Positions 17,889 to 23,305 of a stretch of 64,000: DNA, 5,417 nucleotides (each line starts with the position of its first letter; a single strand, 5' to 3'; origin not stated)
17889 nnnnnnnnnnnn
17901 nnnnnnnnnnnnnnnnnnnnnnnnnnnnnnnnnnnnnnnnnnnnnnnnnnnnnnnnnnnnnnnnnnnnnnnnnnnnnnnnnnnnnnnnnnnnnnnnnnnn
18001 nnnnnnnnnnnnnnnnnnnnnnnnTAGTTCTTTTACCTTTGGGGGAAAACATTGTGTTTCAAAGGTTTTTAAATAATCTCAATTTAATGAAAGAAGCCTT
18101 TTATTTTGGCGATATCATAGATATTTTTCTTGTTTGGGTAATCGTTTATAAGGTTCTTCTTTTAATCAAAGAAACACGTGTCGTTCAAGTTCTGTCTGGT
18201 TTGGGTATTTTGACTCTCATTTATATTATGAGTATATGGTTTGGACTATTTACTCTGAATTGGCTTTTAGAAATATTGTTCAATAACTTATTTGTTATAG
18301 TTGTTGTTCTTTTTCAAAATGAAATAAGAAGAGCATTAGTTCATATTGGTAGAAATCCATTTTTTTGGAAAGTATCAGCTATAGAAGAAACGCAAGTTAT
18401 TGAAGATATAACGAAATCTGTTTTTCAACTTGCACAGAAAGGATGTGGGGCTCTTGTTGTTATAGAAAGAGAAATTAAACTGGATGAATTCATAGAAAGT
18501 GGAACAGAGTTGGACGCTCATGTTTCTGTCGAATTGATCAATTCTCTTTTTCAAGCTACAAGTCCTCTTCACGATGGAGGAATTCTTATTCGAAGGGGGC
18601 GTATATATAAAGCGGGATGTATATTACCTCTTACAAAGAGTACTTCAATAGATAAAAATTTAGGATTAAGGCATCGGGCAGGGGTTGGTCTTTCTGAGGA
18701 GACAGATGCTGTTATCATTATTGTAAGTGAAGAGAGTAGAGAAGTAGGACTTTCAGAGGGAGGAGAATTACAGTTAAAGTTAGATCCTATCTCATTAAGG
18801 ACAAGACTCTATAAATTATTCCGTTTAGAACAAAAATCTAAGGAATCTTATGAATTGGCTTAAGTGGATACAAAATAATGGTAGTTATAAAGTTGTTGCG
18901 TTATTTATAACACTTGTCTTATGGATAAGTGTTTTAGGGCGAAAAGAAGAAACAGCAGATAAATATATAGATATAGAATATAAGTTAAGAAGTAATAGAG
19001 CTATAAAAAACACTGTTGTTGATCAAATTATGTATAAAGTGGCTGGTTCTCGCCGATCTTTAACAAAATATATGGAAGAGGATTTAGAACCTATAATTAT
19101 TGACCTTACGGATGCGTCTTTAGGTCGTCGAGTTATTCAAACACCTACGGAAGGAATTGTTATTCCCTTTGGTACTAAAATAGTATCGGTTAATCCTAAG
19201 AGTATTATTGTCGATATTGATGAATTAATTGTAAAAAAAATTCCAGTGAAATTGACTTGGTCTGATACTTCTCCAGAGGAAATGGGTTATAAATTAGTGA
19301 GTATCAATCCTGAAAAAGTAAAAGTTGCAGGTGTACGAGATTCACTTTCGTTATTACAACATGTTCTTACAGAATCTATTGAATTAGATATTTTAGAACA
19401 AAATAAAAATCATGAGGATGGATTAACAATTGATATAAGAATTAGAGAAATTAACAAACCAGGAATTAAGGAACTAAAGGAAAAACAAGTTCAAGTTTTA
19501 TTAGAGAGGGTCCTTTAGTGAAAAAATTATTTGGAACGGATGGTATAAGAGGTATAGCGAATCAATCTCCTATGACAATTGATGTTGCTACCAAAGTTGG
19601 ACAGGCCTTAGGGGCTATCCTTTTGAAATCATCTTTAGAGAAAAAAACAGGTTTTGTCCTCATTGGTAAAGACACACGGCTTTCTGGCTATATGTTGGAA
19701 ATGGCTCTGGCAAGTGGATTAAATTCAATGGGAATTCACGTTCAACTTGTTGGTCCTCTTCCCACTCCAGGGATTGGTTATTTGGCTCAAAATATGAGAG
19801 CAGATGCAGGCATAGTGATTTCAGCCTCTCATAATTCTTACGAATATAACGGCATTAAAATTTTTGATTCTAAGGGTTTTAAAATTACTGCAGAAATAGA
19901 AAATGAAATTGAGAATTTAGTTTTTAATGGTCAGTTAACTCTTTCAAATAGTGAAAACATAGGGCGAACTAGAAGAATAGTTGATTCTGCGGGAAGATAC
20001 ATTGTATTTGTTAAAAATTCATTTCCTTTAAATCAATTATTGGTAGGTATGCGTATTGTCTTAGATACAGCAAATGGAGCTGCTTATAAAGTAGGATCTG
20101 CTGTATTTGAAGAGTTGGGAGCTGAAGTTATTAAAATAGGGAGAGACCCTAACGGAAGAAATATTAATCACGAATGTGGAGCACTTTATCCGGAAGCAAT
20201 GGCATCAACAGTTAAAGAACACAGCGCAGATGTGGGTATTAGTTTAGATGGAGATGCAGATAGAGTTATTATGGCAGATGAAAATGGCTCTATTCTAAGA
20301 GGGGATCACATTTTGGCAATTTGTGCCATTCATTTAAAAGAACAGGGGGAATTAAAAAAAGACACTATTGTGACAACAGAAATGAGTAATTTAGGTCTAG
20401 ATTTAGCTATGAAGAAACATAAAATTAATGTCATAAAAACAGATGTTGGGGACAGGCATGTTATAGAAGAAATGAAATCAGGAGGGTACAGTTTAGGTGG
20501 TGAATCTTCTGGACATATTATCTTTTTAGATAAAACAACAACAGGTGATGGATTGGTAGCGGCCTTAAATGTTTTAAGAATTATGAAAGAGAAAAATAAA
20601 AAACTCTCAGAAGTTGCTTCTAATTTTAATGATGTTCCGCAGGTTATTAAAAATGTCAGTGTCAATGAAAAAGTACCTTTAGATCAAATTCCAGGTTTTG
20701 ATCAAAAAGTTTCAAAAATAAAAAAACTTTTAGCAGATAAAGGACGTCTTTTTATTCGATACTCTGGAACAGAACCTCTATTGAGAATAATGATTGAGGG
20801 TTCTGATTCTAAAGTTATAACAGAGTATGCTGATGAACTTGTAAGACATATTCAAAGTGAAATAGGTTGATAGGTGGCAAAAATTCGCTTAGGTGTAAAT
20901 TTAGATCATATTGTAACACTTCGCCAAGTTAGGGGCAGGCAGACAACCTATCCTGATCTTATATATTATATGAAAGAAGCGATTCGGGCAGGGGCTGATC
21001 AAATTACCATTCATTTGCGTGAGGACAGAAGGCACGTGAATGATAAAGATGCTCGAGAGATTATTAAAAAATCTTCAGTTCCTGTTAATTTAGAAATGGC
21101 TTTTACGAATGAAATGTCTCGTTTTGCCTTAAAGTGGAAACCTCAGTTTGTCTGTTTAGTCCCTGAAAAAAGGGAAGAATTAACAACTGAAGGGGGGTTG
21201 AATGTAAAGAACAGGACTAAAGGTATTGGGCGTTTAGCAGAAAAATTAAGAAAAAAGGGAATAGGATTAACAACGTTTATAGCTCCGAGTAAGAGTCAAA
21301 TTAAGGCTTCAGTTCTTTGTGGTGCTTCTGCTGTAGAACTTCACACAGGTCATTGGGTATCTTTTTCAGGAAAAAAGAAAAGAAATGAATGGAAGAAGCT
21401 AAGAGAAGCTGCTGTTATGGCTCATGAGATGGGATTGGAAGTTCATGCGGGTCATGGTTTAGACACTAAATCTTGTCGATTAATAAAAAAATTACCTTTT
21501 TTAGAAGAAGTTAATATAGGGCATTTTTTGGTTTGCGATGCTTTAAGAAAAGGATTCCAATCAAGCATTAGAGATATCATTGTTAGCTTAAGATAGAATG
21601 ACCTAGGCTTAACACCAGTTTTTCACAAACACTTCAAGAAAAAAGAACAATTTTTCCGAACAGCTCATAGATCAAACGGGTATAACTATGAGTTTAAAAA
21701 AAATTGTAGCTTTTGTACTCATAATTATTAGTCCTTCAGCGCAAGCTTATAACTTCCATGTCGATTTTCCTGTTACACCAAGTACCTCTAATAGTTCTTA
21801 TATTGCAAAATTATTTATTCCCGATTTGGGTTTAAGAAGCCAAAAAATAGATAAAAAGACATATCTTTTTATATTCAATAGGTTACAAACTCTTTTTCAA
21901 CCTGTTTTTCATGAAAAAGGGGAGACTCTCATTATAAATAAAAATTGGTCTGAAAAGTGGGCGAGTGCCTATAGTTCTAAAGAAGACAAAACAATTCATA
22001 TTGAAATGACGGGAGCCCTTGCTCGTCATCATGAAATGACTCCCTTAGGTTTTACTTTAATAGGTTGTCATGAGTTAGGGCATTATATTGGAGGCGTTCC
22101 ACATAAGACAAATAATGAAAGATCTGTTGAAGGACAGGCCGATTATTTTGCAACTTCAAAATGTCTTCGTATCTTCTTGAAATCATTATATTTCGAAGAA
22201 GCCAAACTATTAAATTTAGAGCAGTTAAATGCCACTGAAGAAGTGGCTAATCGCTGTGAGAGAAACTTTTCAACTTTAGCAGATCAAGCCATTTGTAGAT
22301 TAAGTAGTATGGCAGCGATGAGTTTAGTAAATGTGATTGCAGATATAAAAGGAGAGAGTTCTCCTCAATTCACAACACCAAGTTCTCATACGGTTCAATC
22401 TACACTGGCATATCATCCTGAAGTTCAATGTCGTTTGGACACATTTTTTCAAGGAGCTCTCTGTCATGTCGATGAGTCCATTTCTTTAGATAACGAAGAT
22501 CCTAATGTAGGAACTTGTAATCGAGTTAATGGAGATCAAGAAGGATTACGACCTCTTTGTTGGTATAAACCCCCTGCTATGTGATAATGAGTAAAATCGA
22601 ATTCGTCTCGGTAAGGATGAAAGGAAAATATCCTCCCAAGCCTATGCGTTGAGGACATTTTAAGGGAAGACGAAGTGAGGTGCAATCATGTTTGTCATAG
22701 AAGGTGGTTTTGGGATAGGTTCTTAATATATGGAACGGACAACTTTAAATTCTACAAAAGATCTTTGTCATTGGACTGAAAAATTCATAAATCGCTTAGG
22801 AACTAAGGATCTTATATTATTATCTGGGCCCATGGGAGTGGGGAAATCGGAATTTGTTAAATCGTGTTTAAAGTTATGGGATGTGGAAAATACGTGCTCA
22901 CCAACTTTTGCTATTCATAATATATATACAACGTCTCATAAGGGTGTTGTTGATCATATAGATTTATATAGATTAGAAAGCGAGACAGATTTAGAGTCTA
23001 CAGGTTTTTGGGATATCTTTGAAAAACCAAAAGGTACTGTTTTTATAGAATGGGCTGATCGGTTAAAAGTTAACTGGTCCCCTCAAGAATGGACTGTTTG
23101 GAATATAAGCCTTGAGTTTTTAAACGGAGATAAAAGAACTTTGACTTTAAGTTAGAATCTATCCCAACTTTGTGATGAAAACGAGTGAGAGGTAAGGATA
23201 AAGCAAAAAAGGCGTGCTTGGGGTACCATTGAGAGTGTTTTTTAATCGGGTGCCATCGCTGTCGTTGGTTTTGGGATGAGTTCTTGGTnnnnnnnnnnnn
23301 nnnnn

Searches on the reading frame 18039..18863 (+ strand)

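Call 87: search_protein_families(library=pfam, proteins=[window:18039-18863:+], max_evalue=0.00001)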
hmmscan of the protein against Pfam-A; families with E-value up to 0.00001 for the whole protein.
window:18039-18863:+ (274 aa): 1 family
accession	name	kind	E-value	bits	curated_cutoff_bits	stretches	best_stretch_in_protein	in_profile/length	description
PF02457.21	DAC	-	5.7e-38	129.6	27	1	126-243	2-118/119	DisA bacterial checkpoint controller nucleotide-binding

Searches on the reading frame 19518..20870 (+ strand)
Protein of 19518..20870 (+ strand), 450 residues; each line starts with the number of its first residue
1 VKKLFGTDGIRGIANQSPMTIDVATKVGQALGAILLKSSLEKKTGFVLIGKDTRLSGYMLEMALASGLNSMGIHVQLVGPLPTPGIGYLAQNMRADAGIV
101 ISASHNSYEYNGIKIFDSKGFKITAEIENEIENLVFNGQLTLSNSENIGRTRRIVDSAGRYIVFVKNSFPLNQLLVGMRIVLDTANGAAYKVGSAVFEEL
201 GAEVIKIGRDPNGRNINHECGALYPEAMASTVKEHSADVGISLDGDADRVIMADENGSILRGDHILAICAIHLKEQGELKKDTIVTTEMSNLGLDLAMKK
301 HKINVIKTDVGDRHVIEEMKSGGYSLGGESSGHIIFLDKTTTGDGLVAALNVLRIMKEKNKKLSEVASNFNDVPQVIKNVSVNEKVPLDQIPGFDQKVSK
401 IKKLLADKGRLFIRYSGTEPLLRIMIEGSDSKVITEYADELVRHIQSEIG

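Call 87: search_protein_families(library=pfam, proteins=[window:19518-20870:+], max_evalue=0.00001)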
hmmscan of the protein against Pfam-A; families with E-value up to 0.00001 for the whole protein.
window:19518-20870:+ (450 aa): 4 families
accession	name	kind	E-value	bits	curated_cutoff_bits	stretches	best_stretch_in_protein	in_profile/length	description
PF02878.22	PGM_PMM_I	-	1.8e-43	148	22.5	1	3-138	2-134/138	Phosphoglucomutase/phosphomannomutase, alpha/beta/alpha domain I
PF02880.22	PGM_PMM_III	-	2.4e-38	131.3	20.7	1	262-368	2-109/115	Phosphoglucomutase/phosphomannomutase, alpha/beta/alpha domain III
PF02879.22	PGM_PMM_II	-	6.6e-16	59.2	29.3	1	161-257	3-103/103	Phosphoglucomutase/phosphomannomutase, alpha/beta/alpha domain II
PF00408.26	PGM_PMM_IV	-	7.8e-15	55.1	23.1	1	379-443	3-67/68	Phosphoglucomutase/phosphomannomutase, C-terminal domain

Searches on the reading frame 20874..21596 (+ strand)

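Call 87: search_protein_families(library=pfam, proteins=[window:20874-21596:+], max_evalue=0.00001)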
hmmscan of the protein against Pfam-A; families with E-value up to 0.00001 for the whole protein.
window:20874-21596:+ (240 aa): 1 family
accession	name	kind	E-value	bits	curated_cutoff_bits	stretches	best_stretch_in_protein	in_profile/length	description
PF03740.19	PdxJ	-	1.1e-79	267.3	24.5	1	5-235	1-230/234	Pyridoxal phosphate biosynthesis protein PdxJ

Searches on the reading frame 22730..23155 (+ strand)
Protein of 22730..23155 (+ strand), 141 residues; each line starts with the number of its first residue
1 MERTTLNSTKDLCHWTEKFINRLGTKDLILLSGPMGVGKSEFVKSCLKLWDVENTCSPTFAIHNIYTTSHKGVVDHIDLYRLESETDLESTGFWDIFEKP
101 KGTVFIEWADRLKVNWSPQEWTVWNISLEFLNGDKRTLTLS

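Call 87: search_protein_families(library=pfam, proteins=[window:22730-23155:+], max_evalue=0.00001)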
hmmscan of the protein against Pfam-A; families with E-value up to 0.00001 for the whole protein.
window:22730-23155:+ (141 aa): 1 family
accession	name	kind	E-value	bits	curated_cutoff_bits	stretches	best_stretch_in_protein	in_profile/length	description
PF02367.23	TsaE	-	8.1e-27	94.1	26.6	1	7-127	2-117/128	Threonylcarbamoyl adenosine biosynthesis protein TsaE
